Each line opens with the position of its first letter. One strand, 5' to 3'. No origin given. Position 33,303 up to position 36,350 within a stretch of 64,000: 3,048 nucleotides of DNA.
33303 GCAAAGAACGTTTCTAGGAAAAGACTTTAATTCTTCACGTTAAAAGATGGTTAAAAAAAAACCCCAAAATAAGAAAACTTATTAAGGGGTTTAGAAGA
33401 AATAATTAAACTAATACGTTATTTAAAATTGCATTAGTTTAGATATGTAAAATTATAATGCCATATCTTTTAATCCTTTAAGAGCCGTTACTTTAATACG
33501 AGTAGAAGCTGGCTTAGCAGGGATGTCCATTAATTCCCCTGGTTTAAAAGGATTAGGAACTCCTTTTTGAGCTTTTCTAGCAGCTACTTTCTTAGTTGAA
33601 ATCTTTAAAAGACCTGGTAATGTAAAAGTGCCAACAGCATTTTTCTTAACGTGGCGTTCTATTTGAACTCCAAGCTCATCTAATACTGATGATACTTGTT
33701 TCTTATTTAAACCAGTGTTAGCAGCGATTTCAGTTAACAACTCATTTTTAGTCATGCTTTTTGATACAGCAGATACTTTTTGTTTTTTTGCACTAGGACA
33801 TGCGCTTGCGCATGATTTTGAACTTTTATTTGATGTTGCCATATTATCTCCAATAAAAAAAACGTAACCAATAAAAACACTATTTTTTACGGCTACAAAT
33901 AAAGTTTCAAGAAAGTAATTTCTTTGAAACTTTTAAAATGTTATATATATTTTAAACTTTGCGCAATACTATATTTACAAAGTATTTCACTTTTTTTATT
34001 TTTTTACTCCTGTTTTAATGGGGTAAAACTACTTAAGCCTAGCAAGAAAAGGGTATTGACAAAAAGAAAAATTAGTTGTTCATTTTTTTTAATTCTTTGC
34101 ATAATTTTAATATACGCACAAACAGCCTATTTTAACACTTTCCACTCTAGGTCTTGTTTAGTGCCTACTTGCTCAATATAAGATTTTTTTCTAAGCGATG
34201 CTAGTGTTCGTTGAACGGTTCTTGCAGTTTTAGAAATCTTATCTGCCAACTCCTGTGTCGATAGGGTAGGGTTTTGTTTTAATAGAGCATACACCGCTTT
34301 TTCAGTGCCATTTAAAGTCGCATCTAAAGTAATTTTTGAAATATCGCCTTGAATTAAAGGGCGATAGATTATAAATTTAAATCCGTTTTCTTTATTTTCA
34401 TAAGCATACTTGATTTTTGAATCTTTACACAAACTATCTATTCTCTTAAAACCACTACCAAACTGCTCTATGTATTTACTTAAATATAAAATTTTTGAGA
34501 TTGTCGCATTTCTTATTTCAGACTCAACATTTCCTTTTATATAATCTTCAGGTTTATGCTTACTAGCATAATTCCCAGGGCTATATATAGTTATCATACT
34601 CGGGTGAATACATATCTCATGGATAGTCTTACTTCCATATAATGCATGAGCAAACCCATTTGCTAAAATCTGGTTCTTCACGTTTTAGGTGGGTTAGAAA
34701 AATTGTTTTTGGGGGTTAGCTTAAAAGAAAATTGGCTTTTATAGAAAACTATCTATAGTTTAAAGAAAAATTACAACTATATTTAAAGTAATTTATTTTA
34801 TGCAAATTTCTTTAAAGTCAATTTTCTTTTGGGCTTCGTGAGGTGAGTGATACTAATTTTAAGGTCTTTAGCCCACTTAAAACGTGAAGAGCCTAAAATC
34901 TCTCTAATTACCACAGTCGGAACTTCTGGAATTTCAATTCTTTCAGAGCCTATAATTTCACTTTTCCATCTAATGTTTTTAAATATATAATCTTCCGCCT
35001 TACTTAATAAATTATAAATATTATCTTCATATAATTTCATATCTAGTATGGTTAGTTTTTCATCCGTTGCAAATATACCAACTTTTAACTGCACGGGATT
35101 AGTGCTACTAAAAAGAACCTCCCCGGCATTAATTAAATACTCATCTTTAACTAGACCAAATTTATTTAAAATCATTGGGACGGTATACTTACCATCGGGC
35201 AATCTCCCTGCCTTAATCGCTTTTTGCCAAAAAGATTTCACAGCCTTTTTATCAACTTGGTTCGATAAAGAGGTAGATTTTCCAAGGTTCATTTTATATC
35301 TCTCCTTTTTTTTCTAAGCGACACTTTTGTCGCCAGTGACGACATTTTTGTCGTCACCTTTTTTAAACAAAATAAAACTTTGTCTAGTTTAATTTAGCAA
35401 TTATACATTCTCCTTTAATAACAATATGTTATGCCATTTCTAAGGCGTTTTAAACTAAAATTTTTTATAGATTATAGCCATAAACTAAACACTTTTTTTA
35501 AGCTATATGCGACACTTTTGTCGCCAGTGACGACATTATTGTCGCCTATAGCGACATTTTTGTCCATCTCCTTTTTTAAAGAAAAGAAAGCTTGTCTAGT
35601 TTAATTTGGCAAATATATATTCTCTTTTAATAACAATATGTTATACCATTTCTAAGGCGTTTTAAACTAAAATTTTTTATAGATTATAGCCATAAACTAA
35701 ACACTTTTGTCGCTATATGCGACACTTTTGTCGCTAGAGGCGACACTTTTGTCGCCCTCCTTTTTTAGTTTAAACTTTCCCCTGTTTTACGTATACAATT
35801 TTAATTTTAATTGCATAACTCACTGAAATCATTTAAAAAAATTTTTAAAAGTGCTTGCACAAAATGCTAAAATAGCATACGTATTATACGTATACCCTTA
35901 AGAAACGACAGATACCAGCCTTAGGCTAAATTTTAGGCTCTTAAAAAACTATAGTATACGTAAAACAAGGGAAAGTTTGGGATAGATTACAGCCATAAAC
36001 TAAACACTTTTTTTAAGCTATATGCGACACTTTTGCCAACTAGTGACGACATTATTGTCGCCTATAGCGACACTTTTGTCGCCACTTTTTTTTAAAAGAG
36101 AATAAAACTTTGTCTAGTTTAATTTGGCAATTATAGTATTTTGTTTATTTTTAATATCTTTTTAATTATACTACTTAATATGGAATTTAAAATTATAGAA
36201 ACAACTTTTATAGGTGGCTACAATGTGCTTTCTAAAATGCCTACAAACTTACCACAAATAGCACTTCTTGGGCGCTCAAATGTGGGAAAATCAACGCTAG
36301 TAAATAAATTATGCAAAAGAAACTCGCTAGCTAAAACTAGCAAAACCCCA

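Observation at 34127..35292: AlbA_2/HATPase_c_4-type regulator gene cleanly split by a MITE; the intact protein can be reconstructed in silico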

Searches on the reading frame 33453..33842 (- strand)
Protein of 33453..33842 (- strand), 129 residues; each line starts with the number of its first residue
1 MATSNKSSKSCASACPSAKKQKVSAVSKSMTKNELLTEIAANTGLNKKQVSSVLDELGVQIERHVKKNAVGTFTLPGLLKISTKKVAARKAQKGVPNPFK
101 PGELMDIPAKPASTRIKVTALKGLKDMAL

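Call 14: find_encoding_contigs(protein=window:33453-33842:-, flank=3000, max_places=4)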
Protein window:33453-33842:- (129 aa): 2 contigs read that carry it; 2 places shown.
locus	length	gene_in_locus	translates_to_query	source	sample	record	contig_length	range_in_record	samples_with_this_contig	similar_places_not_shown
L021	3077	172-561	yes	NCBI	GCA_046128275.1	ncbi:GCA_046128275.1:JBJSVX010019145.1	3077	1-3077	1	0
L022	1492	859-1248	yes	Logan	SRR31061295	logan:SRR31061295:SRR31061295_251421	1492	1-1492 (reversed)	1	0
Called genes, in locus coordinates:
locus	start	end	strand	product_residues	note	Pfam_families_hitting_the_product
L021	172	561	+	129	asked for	PF00216:Bac_DNA_binding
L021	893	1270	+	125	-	-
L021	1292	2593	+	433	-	PF07884:VKOR, PF13462:Thioredoxin_4, PF01323:DSBA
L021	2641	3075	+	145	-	?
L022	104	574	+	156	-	PF13749:HATPase_c_4, PF08279:HTH_11 (weak), PF13412:HTH_24 (weak)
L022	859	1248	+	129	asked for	PF00216:Bac_DNA_binding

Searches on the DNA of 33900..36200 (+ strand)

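Call 42: search_dna_similar(query=window:34672-34893:+, collection=plasmids, mode=distant, max_evalue=1, max_rows=15)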
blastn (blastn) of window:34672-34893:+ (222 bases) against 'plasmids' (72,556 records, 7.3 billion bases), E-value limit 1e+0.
Records with a match: 105; places in all: 106; records where one place covers at least 80% of the query: 0.
Best place of each record, by identity: 90-95% 3; 80-90% 92; 60-80% 10.
By first word of the organism name: Acinetobacter 72; Staphylococcus 20; Clostridium 10; Candidatus 2; Cetobacterium 1.
By predicted mobility (MOB-suite, as given by PLSDB): conjugative 47; non-mobilizable 39; mobilizable 19.
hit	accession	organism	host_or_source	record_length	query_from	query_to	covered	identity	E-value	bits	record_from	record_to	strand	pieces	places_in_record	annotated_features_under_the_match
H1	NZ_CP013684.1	Clostridium botulinum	Microbial isolate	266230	88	160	33%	77.3%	1e-2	46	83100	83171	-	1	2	none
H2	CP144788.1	Candidatus Stammera capleta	insect metagenome,tissue sample,midgut ...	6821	67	129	28%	74.6%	7e-1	41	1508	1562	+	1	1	record has no annotation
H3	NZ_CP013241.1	Clostridium sporogenes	Microbial isolate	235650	66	126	27%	73.8%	7e-1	42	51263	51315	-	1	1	none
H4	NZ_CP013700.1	Clostridium sporogenes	Microbial isolate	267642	66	126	27%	73.8%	7e-1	42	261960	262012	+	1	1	none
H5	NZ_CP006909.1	Clostridium botulinum CDC_1436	Isolate microbial culture,stool (infant)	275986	66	126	27%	73.8%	7e-1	42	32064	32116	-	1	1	none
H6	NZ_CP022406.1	Clostridium sporogenes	-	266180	66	126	27%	73.8%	7e-1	42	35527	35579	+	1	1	none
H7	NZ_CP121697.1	Clostridium botulinum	Homo sapiens,human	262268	66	126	27%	73.8%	7e-1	42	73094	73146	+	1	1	none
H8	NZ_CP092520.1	Cetobacterium somerae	Danio rerio,tissue sample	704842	93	146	24%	77.0%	7e-1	41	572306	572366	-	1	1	sigma 54-interacting transcriptional regulator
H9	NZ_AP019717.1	Clostridium butyricum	-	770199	66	114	22%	79.6%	5e-2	45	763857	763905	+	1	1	none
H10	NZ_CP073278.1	Clostridium butyricum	Homo sapiens,cell culture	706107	66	114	22%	79.6%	5e-2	45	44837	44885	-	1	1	none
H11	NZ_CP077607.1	Clostridium tagluense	single colony,lamb meat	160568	96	136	18%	82.9%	7e-1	41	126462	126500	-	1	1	GNAT family N-acetyltransferase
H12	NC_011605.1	Staphylococcus aureus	-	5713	107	142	16%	91.7%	4e-3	49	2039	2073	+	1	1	ABC-F type ribosomal protection protein Vga(A) | vgaALC: vga-type ABC-F protein | vga(A): ABC-F type ribosomal protection protein Vga(A)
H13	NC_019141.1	Staphylococcus aureus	Sus scrofa,swine with MRSA isolate E32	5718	107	142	16%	91.7%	4e-3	49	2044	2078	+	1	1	ABC-F type ribosomal protection protein Vga(A) | vgaALC: vga-type ABC-F protein | vga(A): ABC-F type ribosomal protection protein Vga(A)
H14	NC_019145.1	Staphylococcus aureus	Homo sapiens,pleural fluid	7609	107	142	16%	91.7%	4e-3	49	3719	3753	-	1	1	Vga family ABC-F type ribosomal protection protein | vgaA: vga-type ABC-F protein | vga(A): ABC-F type ribosomal protection protein Vga(A)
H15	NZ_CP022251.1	Staphylococcus epidermidis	Homo sapiens,skin and mucous membranes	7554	107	142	16%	88.9%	5e-2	45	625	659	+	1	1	ABC-F type ribosomal protection protein Vga(A) | vgaA: vga-type ABC-F protein | vga(A): ABC-F type ribosomal protection protein Vga(A)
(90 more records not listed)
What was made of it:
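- Tried and rejected: blastn of the MITE against 72,556 plasmids gave only short AT-rich chance matches (call 42).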

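Call 62: search_rna_families(source=window, start=33900, end=36200, threshold=evalue, max_evalue=1)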
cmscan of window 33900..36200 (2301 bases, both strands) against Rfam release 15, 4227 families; matches with E-value up to 1: 2.
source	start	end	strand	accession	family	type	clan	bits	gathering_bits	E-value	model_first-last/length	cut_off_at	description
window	35699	35767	+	RF02551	DapZ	Cis-reg;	-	21.6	56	0.93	1-78/78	no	ABC transporter regulator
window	35250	35365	+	RF00021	Spot_42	Gene; sRNA;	-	20.8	80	0.56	1-115/115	no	Spot 42 RNA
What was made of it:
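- Tried and rejected: Rfam on 33900-36200 gave only sub-threshold chance hits, E = 0.56 and 0.93 (call 62).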

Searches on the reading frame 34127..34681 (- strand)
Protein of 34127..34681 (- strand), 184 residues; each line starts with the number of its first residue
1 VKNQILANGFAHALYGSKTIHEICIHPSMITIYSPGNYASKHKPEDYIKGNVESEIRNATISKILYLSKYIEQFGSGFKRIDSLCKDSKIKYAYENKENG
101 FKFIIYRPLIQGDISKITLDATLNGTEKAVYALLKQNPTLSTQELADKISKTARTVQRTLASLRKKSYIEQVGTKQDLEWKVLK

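Call 6: search_protein_families(library=pfam, proteins=[window:34127-34681:-], max_evalue=1)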
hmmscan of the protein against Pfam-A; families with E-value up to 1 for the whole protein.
window:34127-34681:- (184 aa): 17 families
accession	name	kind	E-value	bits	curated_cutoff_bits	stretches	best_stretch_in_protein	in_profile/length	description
PF13749.12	HATPase_c_4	-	2e-10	41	26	1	25-102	8-86/89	Putative ATP-dependent DNA helicase recG C-terminal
PF13412.12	HTH_24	-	9.8e-07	28.7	21.9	1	123-170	1-48/48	Winged helix-turn-helix DNA-binding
PF08279.18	HTH_11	-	1.2e-05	25.6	25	1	129-167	5-43/55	HTH domain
PF13730.12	HTH_36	-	7.7e-05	22.9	25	1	122-169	2-55/55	Helix-turn-helix domain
PF01978.25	TrmB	-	0.0006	20.1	25.6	1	123-172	6-55/68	Sugar-specific transcriptional regulator TrmB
PF13545.12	HTH_Crp_2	-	0.00084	19.7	27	1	139-173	22-56/70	Crp-like helix-turn-helix domain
PF25213.1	HVO_A0261_N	-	0.0011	19.3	35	1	132-174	18-59/86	HVO_A0261 N-terminal domain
PF12802.13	MarR_2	-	0.0018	18.9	27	1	132-177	12-58/61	MarR family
PF13404.12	HTH_AsnC-type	-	0.002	18.4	27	1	132-164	10-42/42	AsnC-type helix-turn-helix domain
PF01047.28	MarR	-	0.0044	17.3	24.6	1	132-170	10-48/59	MarR family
PF12840.13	HTH_20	-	0.025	15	27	1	124-165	3-44/51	Helix-turn-helix domain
PF01325.25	Fe_dep_repress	-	0.029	15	26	1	128-173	11-56/60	Iron dependent repressor, N-terminal DNA binding domain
PF09339.16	HTH_IclR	-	0.032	14.5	22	1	133-172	12-51/52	IclR helix-turn-helix domain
PF25212.1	HVO_A0114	-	0.032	14.4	27.6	1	121-172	18-69/84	HVO_A0114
PF00325.26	Crp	-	0.04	14.1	21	1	139-169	2-32/32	Bacterial regulatory proteins, crp family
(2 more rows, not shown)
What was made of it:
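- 34127..34663 (-): Native 3' part of the gene (ANGFAH... to the stop): HATPase_c_4 and winged helix-turn-helix. Pfam HATPase_c_4 E = 2e-10 and HTH_24 E = 1e-6 (call 6).
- Closest known: AlbA_2. Same: HATPase_c_4 and winged-helix hits pass Pfam thresholds (call 6).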

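Call 11: find_encoding_contigs(protein=window:34127-34681:-, flank=10000, max_places=6)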
Protein window:34127-34681:- (184 aa): no gene with exactly this product is on record in the collection.

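Call 66: find_encoding_contigs(protein=window:34127-34597:-, flank=5000, max_places=8)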
Protein window:34127-34597:- (156 aa): 1 contig read that carries it; 1 place shown.
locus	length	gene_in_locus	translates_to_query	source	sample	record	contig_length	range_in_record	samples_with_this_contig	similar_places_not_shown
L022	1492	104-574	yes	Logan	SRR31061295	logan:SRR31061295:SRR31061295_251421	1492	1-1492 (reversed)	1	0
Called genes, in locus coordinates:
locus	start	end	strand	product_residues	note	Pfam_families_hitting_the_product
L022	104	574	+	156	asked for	PF13749:HATPase_c_4, PF08279:HTH_11 (weak), PF13412:HTH_24 (weak)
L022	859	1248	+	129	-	PF00216:Bac_DNA_binding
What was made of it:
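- Tried and rejected: The 156-aa version exists only on Logan contig L022 (call 66).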

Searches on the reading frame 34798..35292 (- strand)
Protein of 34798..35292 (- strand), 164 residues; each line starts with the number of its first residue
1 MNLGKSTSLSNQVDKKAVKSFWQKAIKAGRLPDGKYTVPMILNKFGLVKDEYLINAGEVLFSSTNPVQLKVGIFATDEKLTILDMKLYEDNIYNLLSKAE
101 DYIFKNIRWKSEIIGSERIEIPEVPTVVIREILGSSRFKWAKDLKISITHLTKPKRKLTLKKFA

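Call 6: search_protein_families(library=pfam, proteins=[window:34798-35292:-], max_evalue=1)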
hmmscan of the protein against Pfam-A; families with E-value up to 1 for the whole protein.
window:34798-35292:- (164 aa): 0 families

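Call 28: find_encoding_contigs(protein=window:34798-35292:-, flank=6000, max_places=6)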
Protein window:34798-35292:- (164 aa): no gene with exactly this product is on record in the collection.
